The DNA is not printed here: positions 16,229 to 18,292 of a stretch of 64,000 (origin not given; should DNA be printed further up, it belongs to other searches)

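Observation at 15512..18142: PP2C_2 phosphatase plus atypical Ser/Thr kinase-like dyad (TerY-P-like) with no vWA partner, next to KptA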

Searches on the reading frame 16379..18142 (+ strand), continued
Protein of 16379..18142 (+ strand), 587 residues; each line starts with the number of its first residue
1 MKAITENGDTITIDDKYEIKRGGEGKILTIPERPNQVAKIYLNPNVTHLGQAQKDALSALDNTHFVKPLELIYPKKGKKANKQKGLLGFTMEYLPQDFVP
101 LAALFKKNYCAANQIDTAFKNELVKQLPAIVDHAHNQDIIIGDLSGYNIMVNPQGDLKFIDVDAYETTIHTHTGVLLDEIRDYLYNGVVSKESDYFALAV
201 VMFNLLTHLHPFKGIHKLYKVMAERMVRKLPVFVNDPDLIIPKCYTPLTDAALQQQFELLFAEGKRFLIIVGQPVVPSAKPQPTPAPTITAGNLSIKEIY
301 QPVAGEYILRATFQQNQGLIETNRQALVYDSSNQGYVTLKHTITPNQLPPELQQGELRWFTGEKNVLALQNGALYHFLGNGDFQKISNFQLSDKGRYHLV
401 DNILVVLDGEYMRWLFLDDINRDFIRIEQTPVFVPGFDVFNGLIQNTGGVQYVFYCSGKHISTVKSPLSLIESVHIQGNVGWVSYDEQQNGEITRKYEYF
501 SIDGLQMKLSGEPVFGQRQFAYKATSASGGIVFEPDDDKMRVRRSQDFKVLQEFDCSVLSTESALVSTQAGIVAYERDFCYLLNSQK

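Call 13: search_solved_structures(query=A1, max_evalue=0.001, show_alignments=1)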
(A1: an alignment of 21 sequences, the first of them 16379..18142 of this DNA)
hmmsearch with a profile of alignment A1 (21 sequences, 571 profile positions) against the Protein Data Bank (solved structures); distinct sequences matched with E-value up to 0.001: 21.
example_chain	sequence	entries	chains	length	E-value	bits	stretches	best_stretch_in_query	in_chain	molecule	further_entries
9ru3_A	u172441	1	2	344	3.2e-06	29.2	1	100-337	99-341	Serine/threonine-protein kinase StkP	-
9ruj_A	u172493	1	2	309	0.0001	24.3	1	100-207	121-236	Serine/threonine-protein kinase StkP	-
9ruk_A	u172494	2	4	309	0.00014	23.8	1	100-207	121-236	Serine/threonine-protein kinase StkP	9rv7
3ubd_A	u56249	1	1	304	0.0002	23.3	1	118-208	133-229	Ribosomal protein S6 kinase alpha-3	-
4el9_A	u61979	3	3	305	0.0002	23.3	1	118-208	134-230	Ribosomal protein S6 kinase alpha-3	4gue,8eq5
7opo_A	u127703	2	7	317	0.00022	23.2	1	118-208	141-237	Ribosomal protein S6 kinase alpha-3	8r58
8xfy_A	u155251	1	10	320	0.00022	23.2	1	118-208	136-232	Ribosomal protein S6 kinase alpha-3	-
4nus_A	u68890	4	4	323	0.00023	23.1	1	118-208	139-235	Ribosomal protein S6 kinase alpha-3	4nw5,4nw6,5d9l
3g51_A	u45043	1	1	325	0.00023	23.1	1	118-208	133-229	Ribosomal protein S6 kinase alpha-3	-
5d9k_A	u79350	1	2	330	0.00024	23.1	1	118-208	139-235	Ribosomal protein S6 kinase alpha-3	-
8sao_B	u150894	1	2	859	0.0003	22.7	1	98-156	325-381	Class III lanthionine synthetase LanKC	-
8sap_A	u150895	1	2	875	0.0003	22.7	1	98-156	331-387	Class III lanthionine synthetase LanKC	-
8sam_A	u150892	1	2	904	0.00032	22.6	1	98-156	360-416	Class III lanthipeptide, Class III lanthionine synthetase LanKC fusion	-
6xrg_A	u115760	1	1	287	0.00033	22.6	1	102-209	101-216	Tyrosine-protein kinase ABL1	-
4xli_A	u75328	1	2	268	0.00033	22.6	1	86-209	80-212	Non-specific protein-tyrosine kinase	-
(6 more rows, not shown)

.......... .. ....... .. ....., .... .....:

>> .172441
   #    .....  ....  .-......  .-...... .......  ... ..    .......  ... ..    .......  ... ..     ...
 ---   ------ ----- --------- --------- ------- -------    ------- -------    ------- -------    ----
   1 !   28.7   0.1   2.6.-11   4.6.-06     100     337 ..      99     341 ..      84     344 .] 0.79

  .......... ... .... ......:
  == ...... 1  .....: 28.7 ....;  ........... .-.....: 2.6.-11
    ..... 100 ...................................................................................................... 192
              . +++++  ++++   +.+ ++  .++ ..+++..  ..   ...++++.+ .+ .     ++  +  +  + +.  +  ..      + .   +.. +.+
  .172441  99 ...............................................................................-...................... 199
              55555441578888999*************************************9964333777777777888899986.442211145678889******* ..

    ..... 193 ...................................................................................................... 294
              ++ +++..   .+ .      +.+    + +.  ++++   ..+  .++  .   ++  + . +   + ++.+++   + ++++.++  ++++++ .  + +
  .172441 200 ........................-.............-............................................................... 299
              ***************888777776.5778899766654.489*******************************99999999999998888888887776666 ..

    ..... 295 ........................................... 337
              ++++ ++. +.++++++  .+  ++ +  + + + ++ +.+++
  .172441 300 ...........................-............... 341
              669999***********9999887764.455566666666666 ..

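Call 23: predict_structure(alignment_id=A1)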
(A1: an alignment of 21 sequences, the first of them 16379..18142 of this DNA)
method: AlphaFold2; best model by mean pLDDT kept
length: 587 residues; sequences in the alignment: 21
mean_pLDDT: 87.4   pTM: 0.52
mean pLDDT of the five models: 87.4, 86.4, 85.7, 84.8, 83.2
residues with pLDDT >= 90: 339; 70-90: 199; 50-70: 38; < 50: 11
segments of 3 or more residues with pLDDT < 50: 277-285
pLDDT, mean of each block of 10 residues (from residue 1): 90 76 74 91 71 87 93 88 85 91 93 93 93 92 88 94 81 56 65 91 94 91 86 93 90 91 88 59 50 83 86 94 94 89 89 88 94 92 94 93 94 96 95 90 88 88 90 92 90 90 91 89 88 94 94 91 93 91 85
secondary structure, 60 per line:
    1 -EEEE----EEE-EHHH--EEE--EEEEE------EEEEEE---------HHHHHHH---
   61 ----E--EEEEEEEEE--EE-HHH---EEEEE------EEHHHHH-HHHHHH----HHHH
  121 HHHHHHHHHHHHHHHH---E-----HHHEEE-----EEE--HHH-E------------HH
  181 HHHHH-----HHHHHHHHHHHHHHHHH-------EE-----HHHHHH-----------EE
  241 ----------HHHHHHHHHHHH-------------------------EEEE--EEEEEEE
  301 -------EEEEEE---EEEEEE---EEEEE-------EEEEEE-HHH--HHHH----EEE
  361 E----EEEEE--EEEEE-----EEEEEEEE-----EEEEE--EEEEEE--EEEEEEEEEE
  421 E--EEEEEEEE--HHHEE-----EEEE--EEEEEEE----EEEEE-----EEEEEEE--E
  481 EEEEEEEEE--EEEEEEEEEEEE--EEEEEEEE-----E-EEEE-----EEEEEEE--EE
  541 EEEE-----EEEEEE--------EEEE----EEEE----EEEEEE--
elements in order: E2-5 E10-12 E20-22 E25-29 E36-41 H51-57 E68-76 E88-92 H101-105 H107-112 H117-136 E149-151 E157-159 H179-185 H191-207 H222-227 H251-262 E288-291 E294-300 E308-313 E317-322 E326-330 E338-343 H350-353 E358-361 E366-370 E373-377 E383-390 E396-400 E403-408 E411-421 E424-431 E444-447 E450-456 E461-465 E471-477 E480-489 E492-503 E506-513 E521-524 E530-536 E539-544 E550-555 E564-567 E572-575 E580-585

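Call 26: fold_search(model_id=the predicted structure, library=pdb)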
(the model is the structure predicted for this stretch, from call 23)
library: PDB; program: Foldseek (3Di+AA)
matches with E <= 10: 1996; with E <= 0.001: 1825
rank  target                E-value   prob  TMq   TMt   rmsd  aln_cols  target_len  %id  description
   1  6i2p_A                8.8e-08  1.00  0.29  0.57   5.9       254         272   18  Crystal structure of the Mycobacterium tuberculosis PknB kinase domain (L33E mutant) in complex with its substrate Gar (released 2019-05-22)
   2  6b2e_A                9.3e-08  1.00  0.30  0.39  16.5       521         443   12  Structure of full length human AMPK (a2b2g1) in complex with a small molecule activator SC4. (released 2018-04-25)
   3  6b2q_B                9.8e-08  1.00  0.31  0.64   5.5       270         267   16  Dual Inhibition of the Essential Protein Kinases A and B in Mycobacterium tuberculosis (released 2018-02-14)
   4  6i2p_B                9.8e-08  1.00  0.30  0.60   5.9       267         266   16  Crystal structure of the Mycobacterium tuberculosis PknB kinase domain (L33E mutant) in complex with its substrate Gar (released 2019-05-22)
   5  7z8b_F                1.5e-07  1.00  0.27  0.33   9.1       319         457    9  Structure of CRL7FBXW8 reveals coupling with CUL1-RBX1/ROC1 for multi-cullin-RING E3-catalyzed ubiquitin ligation (released 2022-08-24)
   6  3oro                  2.0e-07  1.00  0.29  0.57   5.5       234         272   18  Mycobacterium tuberculosis PknB kinase domain L33D mutant (crystal form 4) (released 2010-12-15)
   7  4x3f_A                4.0e-07  1.00  0.30  0.57   5.6       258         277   16  Crystal structure of the intracellular domain of the M. tuberculosis Ser/Thr kinase PknA (released 2015-01-21)
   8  6c9f_A                4.0e-07  1.00  0.36  0.54   9.4       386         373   13  AMP-activated protein kinase bound to pharmacological activator R734 (released 2018-11-28)
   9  1mru_A                4.3e-07  1.00  0.29  0.58   5.2       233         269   16  Intracellular Ser/Thr protein kinase domain of Mycobacterium tuberculosis PknB. (released 2003-02-11)
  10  5u94                  4.3e-07  1.00  0.28  0.59   5.1       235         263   17  Crystal structure of the Mycobacterium tuberculosis PASTA kinase PknB in complex with the potential theraputic kinase in (released 2017-12-20)
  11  4bie_B                4.5e-07  1.00  0.30  0.62   6.6       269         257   18  Crystal Structures of Ask1-inhibitor Complexes (released 2013-07-03)
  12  7myj_C                4.7e-07  1.00  0.31  0.38  15.9       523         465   11  Structure of full length human AMPK (a2b1g1) in complex with a small molecule activator MSG011 (released 2022-06-29)
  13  4bib_A                5.3e-07  1.00  0.30  0.61   6.7       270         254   18  Crystal Structures of Ask1-inhibitor Complexes (released 2013-07-03)
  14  8u2o_B                5.5e-07  1.00  0.27  0.53   5.9       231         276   15  Crystal Structure of Cdk-related protein kinase 6 (PK6) from Plasmodium falciparum in complex with inhibitor TCMDC-123 (released 2023-09-27)
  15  6b2q_A                5.8e-07  1.00  0.27  0.57   5.5       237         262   17  Dual Inhibition of the Essential Protein Kinases A and B in Mycobacterium tuberculosis (released 2018-02-14)
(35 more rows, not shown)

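Call 36: search_protein_families(library=pfam, proteins=[L018:2822-5026:-, L008:10690-12741:-, L009:4097-6553:+, L039:544-2751:-, L012:6673-7131:+, L012:6024-6653:+, L005:3301-4305:+, L041:9757-11433:-, L053:6730-7113:+, L054:6855-7967:+], max_evalue=0.001)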
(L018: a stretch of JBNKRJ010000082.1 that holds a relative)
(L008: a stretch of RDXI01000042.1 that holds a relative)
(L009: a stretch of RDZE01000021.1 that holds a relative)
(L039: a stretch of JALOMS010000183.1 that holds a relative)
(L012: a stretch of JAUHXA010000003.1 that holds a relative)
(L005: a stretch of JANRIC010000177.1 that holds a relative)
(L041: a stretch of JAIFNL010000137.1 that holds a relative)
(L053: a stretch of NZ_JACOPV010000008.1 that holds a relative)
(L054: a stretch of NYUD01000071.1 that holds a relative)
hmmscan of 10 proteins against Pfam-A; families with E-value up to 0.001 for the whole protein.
L018:2822-5026:- (734 aa): 2 families
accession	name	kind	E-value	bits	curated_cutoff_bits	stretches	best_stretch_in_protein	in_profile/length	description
PF07695.17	7TMR-DISM_7TM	-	2.6e-20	73.7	29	1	203-401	4-204/205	7TM diverse intracellular signalling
PF07228.17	SpoIIE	-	1.8e-16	61.1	25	1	540-733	7-191/192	Stage II sporulation protein E (SpoIIE)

L008:10690-12741:- (683 aa): 6 families
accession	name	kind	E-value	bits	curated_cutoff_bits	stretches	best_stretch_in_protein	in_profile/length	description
PF02518.31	HATPase_c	-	5.6e-25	88.4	26.4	1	549-657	3-110/111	Histidine kinase-, DNA gyrase B-, and HSP90-like ATPase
PF13424.12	TPR_12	-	8e-13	48.8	30.1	1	174-239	3-70/77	Tetratricopeptide repeat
PF00512.31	HisKA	-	1.9e-06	28.3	26.9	1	437-500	2-64/66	His Kinase A (phospho-acceptor) domain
PF13374.12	TPR_10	-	1.1e-05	25.7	27.5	0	174-206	2-34/42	Tetratricopeptide repeat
PF13581.12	HATPase_c_2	-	7.8e-05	23.1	27.4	1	552-632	32-110/127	Histidine kinase-like ATPase domain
PF00515.34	TPR_1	-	0.00021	21.4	27.8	0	175-206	2-33/34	Tetratricopeptide repeat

L009:4097-6553:+ (818 aa): 5 families
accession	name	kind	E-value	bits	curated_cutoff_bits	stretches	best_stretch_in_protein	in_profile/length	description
PF07228.17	SpoIIE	-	8.6e-22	78.5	25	1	614-816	3-189/192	Stage II sporulation protein E (SpoIIE)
PF13185.12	GAF_2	-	4.2e-11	43.6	28.6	1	390-532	2-135/136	GAF domain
PF00497.25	SBP_bac_3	-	2.3e-07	31.1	26.4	1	38-168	4-98/132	Bacterial extracellular solute-binding proteins, family 3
PF01590.32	GAF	-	0.00011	23.2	22.4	1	401-532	11-133/133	GAF domain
PF13492.12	GAF_3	-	0.00011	23.1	27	1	485-534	80-129/129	GAF domain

L039:544-2751:- (735 aa): 10 families
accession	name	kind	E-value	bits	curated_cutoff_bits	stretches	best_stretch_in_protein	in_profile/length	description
PF13424.12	TPR_12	-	2.6e-31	108.1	30.1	3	90-159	6-77/77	Tetratricopeptide repeat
PF07719.23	TPR_2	-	2.7e-18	65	27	1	128-158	2-32/34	Tetratricopeptide repeat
PF07228.17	SpoIIE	-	4.8e-16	59.7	25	1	539-734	5-190/192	Stage II sporulation protein E (SpoIIE)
PF13374.12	TPR_10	-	7.3e-16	58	27.5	1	127-160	2-35/42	Tetratricopeptide repeat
PF00515.34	TPR_1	-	3.4e-15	55.6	27.8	2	127-158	1-32/34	Tetratricopeptide repeat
PF13181.12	TPR_8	-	2e-14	52.9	25.7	1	127-159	1-33/34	Tetratricopeptide repeat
PF13176.12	TPR_7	-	3.3e-09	36.5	27.9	0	129-162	1-34/36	Tetratricopeptide repeat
PF24885.1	TPR_NPHP3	-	5.1e-09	36.3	100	1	183-319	72-215/239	Nephrocystin-3 TPR domain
PF17874.7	TPR_MalT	-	2.6e-08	34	45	2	66-178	20-133/336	MalT-like TPR region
PF14938.12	SNAP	-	2.6e-06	27.5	25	0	175-308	43-176/282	Soluble NSF attachment protein, SNAP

L012:6673-7131:+ (152 aa): 1 family
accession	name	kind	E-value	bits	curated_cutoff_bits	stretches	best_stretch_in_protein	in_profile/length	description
PF09917.15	DUF2147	-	1.7e-30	106.3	27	1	33-150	1-112/112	Uncharacterized protein conserved in bacteria (DUF2147)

L012:6024-6653:+ (209 aa): 1 family
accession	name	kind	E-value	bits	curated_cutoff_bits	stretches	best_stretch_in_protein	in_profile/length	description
PF02190.22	LON_substr_bdg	-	1.2e-15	58.5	28.7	1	6-179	2-199/200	ATP-dependent protease La (LON) substrate-binding domain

L005:3301-4305:+ (334 aa): 1 family
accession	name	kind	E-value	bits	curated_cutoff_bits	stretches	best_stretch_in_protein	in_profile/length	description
PF01467.32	CTP_transf_like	-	7.5e-13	49.3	21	1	195-319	1-132/133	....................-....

L041:9757-11433:- (558 aa): 56 families (the best 25 are shown)
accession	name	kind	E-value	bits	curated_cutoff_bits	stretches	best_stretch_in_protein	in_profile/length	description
PF00400.38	WD40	-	1.3e-67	221.8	27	6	29-61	7-39/39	WD domain, G-beta repeat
PF25174.1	Beta-prop_THOC3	-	7.9e-65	219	305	2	26-242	39-254/272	THOC3 beta-propeller domain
PF25173.1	Beta-prop_WDR3_1st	-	8.7e-62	208.5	154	2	21-146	59-184/184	WDR3 first beta-propeller domain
PF24817.1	WD40_WDHD1_1st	-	7e-54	183.4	109.9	4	33-112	86-165/291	WDHD1 first WD40 domain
PF24814.1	WD40_Prp19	-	3.3e-51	174.4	320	2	28-186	44-204/281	Prp19 WD40 domain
PF25172.1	Beta-prop_WDR3_2nd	-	1.3e-50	172.7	140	3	68-190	168-290/293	WDR3 second beta-propeller domain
PF24796.1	WDR55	-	6.6e-49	167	200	3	117-327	7-220/296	WDR55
PF25168.1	Beta-prop_WDR36-Utp21_2nd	-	4.5e-46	158.1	84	4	114-237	154-276/335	WDR36/Utp21 second beta-propeller domain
PF25175.1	Beta-prop_WDR5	-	8.2e-45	153.8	250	2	29-164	6-141/296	WDR5 beta-propeller domain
PF24807.1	WD40_CDC20-Fz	-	3e-43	148.6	200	3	68-242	44-221/292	CDC20/Fizzy WD40 domain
PF24805.1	EIF3I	-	8.9e-41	140.5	200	3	27-126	4-102/324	EIF3I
PF25391.1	WD40_Gbeta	-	5.7e-40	137.8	150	3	71-271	139-340/340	G protein beta WD-40 repeat protein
PF23414.1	Beta-prop_EML_2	-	4.1e-39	135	90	3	89-238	12-161/266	Echinoderm microtubule-associated protein second beta-propeller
PF23393.2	Beta-prop_WDR90_POC16_2nd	-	1.9e-36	126.2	60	3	48-150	9-111/291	WDR90/POC16, second beta-propeller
PF25047.1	Beta-prop_TEP1_2nd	-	1.9e-32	112.9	89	2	150-276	81-208/255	TEP-1 second beta-propeller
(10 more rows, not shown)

L053:6730-7113:+ (127 aa): 0 families

L054:6855-7967:+ (370 aa): 1 family
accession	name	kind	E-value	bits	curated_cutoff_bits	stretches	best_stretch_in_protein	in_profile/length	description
PF13672.11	PP2C_2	-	5.1e-46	157.3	24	1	111-331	1-204/209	Protein phosphatase 2C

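Call 38: search_protein_families(library=padloc, proteins=[L020:6337-7029:+, L020:7218-7955:+, L020:8001-9695:+, L020:5465-6271:+], max_evalue=0.01)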
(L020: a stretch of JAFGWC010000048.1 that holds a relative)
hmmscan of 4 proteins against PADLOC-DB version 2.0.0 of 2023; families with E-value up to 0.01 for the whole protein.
L020:6337-7029:+ (230 aa): 0 families

L020:7218-7955:+ (245 aa): 0 families

L020:8001-9695:+ (565 aa): 10 families
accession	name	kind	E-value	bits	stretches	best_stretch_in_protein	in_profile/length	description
PDLC04047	PD-T4-6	-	1.1e-07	29.3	1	102-152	104-154/327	-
PDLC04057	PD-T4-6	-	9.2e-07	26.2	1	103-298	102-306/443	-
PDLC04053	PD-T4-6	-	3.8e-06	24.6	1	106-249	107-255/311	-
PDLC04138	mad6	-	5.4e-06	23.6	0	99-152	143-196/659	mads_6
PDLC04042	PD-T4-6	-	1e-05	23.4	0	180-267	189-274/292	-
PDLC03920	MkoA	-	7.9e-05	19.1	1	109-240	123-279/1112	-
PDLC04054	PD-T4-6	-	0.0007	17.1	0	180-225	190-234/347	-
PDLC04043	PD-T4-6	-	0.0012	15.9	1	113-252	119-264/452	-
PDLC04039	PD-T4-6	-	0.0014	15.8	0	113-253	118-263/458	-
PDLC04064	PD-T4-6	-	0.0056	13.7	0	113-152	123-162/369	-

L020:5465-6271:+ (268 aa): 0 families

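Call 42: find_encoding_contigs(protein=P0013, flank=6000, max_places=2)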
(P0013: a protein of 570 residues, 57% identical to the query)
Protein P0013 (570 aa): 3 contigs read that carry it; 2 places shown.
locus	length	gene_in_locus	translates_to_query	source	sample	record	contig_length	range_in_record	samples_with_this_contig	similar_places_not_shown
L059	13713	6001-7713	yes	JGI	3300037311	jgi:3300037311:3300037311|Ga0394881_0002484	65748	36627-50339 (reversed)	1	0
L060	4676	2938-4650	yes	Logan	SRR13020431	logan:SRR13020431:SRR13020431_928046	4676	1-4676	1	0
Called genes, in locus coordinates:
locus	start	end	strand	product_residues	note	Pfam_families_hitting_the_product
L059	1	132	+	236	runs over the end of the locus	-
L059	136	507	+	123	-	PF00072:Response_reg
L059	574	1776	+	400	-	PF05762:VWA_CoxE (faint)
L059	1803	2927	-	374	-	PF22660:RS_preATP-grasp-like, PF02222:ATP-grasp, PF07478:Dala_Dala_lig_C (weak), PF17769:PurK_C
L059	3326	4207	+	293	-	PF00763:THF_DHG_CYH, PF02882:THF_DHG_CYH_C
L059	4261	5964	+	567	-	PF23357:DUF7088, PF09822:ABC_transp_aux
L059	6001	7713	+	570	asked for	-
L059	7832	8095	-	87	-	-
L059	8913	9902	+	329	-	PF01936:NYN, PF00313:CSD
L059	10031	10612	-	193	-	PF04055:Radical_SAM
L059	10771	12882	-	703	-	PF07695:7TMR-DISM_7TM, PF07228:SpoIIE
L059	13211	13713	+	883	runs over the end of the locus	PF01411:tRNA-synt_2c, PF07973:tRNA_SAD, PF02272:DHHA1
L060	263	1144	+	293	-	PF00763:THF_DHG_CYH, PF02882:THF_DHG_CYH_C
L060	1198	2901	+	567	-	PF23357:DUF7088, PF09822:ABC_transp_aux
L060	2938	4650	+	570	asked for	-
